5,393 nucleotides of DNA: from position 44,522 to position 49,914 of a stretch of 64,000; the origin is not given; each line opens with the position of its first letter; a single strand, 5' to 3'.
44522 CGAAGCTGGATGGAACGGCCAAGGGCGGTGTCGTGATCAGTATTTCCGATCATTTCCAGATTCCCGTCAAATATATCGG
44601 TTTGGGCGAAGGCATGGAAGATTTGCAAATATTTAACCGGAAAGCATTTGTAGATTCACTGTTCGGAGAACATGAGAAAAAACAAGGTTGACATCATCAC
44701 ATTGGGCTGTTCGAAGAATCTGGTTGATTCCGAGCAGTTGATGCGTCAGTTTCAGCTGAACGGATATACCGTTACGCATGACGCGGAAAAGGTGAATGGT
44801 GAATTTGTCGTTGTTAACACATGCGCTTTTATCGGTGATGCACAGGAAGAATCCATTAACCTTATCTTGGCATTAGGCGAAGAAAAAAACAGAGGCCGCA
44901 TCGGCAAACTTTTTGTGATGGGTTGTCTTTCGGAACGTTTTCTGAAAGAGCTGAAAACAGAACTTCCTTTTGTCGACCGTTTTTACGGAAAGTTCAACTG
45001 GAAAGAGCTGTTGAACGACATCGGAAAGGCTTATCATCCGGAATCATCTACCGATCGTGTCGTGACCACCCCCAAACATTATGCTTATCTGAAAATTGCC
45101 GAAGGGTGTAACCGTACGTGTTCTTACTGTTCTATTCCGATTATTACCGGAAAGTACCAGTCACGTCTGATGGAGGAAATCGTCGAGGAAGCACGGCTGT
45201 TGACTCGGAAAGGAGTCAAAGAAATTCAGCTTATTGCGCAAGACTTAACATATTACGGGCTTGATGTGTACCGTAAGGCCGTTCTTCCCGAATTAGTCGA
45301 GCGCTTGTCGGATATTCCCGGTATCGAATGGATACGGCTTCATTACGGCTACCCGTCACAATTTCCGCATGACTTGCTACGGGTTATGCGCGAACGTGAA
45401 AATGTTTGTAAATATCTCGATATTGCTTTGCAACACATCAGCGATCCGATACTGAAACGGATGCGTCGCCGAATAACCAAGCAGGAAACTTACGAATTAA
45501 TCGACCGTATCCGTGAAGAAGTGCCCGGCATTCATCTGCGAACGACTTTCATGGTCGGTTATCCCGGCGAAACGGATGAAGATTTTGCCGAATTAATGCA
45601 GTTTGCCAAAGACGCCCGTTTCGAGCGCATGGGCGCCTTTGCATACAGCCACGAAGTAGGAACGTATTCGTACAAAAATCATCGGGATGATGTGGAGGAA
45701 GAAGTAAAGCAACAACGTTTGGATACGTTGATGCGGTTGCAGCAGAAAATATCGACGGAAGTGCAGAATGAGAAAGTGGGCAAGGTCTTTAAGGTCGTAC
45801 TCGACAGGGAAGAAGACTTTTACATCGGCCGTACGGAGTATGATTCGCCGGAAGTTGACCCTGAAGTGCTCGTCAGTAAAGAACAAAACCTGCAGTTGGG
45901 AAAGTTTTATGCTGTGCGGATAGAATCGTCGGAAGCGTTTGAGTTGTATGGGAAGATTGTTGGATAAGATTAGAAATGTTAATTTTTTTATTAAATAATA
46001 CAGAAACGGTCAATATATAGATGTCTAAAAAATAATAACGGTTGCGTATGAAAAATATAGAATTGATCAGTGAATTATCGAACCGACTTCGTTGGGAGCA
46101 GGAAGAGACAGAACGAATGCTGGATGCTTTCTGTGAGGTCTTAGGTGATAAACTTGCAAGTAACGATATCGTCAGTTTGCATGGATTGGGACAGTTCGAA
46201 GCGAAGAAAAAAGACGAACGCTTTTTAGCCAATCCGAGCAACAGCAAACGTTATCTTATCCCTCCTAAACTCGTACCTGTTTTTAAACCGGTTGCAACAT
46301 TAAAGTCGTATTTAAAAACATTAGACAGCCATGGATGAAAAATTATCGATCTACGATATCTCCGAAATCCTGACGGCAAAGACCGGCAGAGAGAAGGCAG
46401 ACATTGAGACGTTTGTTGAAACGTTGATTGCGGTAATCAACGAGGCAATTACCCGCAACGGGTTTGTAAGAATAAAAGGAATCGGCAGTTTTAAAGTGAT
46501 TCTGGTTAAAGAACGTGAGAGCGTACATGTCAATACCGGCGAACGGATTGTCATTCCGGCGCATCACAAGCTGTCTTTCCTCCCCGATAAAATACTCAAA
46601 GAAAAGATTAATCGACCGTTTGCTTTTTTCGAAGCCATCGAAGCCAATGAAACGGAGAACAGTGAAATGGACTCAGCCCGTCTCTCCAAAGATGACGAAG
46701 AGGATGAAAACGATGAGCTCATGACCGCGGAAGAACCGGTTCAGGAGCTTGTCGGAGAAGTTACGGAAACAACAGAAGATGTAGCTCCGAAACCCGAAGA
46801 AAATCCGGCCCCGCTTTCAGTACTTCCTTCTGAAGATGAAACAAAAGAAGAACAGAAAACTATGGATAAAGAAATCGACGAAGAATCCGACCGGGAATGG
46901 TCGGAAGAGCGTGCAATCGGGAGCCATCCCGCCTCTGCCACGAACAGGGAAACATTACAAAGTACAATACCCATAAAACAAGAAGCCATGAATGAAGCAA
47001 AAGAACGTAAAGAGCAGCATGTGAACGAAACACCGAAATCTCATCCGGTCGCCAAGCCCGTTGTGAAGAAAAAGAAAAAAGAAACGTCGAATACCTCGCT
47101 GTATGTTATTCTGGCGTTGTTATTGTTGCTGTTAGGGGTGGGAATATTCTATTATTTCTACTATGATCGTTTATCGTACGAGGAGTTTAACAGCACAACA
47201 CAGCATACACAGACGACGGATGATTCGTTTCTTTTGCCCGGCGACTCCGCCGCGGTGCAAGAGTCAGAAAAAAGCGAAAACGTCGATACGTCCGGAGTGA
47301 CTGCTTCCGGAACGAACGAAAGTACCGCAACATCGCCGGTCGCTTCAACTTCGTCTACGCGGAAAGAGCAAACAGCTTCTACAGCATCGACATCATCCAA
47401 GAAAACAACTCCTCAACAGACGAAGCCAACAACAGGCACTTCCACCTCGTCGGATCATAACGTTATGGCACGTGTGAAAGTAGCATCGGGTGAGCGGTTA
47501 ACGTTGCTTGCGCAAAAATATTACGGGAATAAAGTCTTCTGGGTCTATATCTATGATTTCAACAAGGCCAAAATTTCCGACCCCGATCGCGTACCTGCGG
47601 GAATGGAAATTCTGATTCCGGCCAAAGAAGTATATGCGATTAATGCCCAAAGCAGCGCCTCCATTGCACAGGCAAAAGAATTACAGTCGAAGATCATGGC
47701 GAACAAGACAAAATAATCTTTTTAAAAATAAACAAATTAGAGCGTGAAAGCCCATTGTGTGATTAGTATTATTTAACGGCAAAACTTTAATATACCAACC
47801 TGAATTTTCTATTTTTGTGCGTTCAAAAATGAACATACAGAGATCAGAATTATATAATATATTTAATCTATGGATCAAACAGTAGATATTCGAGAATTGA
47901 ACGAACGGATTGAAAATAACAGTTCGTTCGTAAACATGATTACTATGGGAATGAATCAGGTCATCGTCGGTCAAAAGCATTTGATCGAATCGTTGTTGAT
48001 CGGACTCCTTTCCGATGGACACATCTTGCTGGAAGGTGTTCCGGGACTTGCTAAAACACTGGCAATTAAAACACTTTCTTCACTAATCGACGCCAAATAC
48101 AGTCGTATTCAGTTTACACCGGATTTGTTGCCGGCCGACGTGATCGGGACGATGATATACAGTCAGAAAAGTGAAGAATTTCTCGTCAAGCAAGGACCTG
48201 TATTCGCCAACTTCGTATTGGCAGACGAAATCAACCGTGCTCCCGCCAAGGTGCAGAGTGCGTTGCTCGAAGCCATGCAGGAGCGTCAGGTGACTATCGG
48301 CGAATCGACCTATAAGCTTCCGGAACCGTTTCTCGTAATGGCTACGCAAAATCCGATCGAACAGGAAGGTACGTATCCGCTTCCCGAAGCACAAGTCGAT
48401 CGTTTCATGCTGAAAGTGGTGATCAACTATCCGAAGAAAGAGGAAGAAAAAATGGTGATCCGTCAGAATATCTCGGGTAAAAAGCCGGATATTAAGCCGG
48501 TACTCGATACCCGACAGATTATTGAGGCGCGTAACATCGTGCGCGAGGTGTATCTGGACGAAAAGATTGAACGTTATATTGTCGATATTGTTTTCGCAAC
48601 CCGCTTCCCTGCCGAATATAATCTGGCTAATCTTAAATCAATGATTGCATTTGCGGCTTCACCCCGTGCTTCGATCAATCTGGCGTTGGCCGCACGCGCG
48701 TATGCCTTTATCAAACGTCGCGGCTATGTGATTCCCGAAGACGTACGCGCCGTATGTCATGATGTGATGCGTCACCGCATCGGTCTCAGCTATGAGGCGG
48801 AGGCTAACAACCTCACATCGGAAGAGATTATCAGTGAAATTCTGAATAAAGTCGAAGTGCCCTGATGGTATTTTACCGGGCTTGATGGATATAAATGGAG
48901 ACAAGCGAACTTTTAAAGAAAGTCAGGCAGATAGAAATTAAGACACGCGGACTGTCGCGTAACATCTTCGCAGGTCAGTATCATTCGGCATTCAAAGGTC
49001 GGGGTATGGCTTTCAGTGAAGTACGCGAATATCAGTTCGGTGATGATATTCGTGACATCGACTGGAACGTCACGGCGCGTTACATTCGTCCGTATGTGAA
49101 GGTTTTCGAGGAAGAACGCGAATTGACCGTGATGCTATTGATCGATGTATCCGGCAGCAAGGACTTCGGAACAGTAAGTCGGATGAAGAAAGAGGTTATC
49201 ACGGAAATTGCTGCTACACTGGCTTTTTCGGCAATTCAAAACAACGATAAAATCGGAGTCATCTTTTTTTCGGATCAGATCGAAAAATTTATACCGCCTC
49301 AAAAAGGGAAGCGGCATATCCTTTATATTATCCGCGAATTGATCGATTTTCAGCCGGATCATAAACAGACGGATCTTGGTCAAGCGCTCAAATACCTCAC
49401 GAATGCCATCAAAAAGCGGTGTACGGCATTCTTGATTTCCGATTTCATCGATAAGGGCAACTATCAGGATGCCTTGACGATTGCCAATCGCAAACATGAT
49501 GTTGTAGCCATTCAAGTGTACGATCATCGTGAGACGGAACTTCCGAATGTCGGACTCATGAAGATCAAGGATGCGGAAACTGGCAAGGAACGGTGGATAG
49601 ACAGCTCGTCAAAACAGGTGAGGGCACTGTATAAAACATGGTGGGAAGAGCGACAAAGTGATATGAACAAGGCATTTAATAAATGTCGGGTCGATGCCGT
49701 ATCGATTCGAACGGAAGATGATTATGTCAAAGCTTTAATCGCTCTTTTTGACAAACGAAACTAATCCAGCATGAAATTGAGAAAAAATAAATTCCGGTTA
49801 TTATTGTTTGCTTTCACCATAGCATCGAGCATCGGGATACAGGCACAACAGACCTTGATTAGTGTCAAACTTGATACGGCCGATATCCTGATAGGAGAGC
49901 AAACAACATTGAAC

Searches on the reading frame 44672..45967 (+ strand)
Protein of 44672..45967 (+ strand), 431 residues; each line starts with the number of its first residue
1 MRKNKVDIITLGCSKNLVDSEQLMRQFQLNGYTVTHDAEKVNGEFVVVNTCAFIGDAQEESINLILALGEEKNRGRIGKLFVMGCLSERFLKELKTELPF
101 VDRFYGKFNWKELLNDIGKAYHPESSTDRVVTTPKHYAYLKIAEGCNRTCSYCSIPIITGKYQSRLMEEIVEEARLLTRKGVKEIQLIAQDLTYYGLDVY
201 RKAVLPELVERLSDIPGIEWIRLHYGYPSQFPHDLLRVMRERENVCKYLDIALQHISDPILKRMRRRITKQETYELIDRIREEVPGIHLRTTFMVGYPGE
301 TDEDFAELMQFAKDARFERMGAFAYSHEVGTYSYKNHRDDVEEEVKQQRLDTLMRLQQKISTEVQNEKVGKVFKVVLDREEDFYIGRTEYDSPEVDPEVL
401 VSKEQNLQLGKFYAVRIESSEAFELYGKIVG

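Call 91: search_protein_families(library=pfam, proteins=[window:44672-45967:+], max_evalue=0.00001)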
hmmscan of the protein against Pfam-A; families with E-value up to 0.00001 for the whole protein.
window:44672-45967:+ (431 aa): 3 families
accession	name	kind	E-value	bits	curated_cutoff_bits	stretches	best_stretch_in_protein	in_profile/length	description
PF04055.27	Radical_SAM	-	3.5e-28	99.3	29.5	1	142-312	3-166/166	Radical SAM superfamily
PF00919.26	UPF0004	-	9.3e-21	74.1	27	1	5-106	1-98/98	Uncharacterized protein family UPF0004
PF18693.7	TRAM_2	-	6.4e-18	65.1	27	1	369-430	1-63/63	TRAM domain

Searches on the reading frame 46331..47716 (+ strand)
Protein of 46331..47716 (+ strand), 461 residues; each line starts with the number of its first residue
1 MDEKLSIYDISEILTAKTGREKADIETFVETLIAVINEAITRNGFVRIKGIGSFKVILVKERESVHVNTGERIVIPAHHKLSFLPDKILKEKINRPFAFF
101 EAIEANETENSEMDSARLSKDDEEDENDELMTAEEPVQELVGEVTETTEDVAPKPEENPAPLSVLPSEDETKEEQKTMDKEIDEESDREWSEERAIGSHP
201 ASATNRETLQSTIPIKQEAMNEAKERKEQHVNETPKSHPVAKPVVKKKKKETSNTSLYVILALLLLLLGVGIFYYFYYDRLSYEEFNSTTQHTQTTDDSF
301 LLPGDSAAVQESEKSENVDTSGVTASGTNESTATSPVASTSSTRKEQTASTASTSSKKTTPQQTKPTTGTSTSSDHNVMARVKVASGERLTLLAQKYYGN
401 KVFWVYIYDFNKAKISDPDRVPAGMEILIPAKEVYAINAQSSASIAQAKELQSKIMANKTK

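Call 94: search_protein_families(library=pfam, proteins=[window:46331-47716:+], max_evalue=0.00001)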
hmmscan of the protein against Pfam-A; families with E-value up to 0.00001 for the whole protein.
window:46331-47716:+ (461 aa): 1 family
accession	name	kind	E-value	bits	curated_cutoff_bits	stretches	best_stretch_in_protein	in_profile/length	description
PF00216.26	Bac_DNA_binding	-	2.5e-18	66.5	22.4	1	10-94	6-90/90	Bacterial DNA-binding protein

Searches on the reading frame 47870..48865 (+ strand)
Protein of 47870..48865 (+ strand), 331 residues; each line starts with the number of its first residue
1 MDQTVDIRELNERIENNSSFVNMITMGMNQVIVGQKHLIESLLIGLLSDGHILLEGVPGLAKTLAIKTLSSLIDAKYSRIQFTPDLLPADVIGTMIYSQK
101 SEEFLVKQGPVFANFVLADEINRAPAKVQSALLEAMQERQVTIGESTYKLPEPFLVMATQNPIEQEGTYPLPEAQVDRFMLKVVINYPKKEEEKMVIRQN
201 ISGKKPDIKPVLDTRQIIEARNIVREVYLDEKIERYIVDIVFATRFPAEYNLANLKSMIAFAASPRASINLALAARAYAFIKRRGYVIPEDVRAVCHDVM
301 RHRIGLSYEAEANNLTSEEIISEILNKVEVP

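Call 94: search_protein_families(library=pfam, proteins=[window:47870-48865:+], max_evalue=0.00001)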
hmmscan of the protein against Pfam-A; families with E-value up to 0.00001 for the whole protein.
window:47870-48865:+ (331 aa): 4 families
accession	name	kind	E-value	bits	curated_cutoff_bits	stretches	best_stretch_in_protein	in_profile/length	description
PF07726.17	AAA_3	-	1e-66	223.2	27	1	51-181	1-131/131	ATPase family associated with various cellular activities (AAA)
PF17863.7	AAA_lid_2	-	7.7e-20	70.9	22.7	1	257-324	7-74/74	AAA lid domain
PF20030.5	bpMoxR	-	4.8e-16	58.9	27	1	24-199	6-180/205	MoxR domain in the MoxR-vWA-beta-propeller ternary systems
PF07728.20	AAA_5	-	8.9e-14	52.1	22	1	51-179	1-139/139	AAA domain (dynein-related subfamily)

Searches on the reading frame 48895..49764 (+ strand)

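Call 94: search_protein_families(library=pfam, proteins=[window:48895-49764:+], max_evalue=0.00001)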
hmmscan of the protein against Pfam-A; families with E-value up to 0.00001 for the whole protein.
window:48895-49764:+ (289 aa): 3 families
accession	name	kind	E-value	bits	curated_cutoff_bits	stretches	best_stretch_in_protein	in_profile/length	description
PF01882.25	DUF58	-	1.2e-79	266.9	23.4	1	42-253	1-213/216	Protein of unknown function DUF58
PF13519.12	VWA_2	-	8.3e-19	68.6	27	1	79-184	1-106/107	von Willebrand factor type A domain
PF00092.34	VWA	-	6e-06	27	23.8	0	79-174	2-94/174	von Willebrand factor type A domain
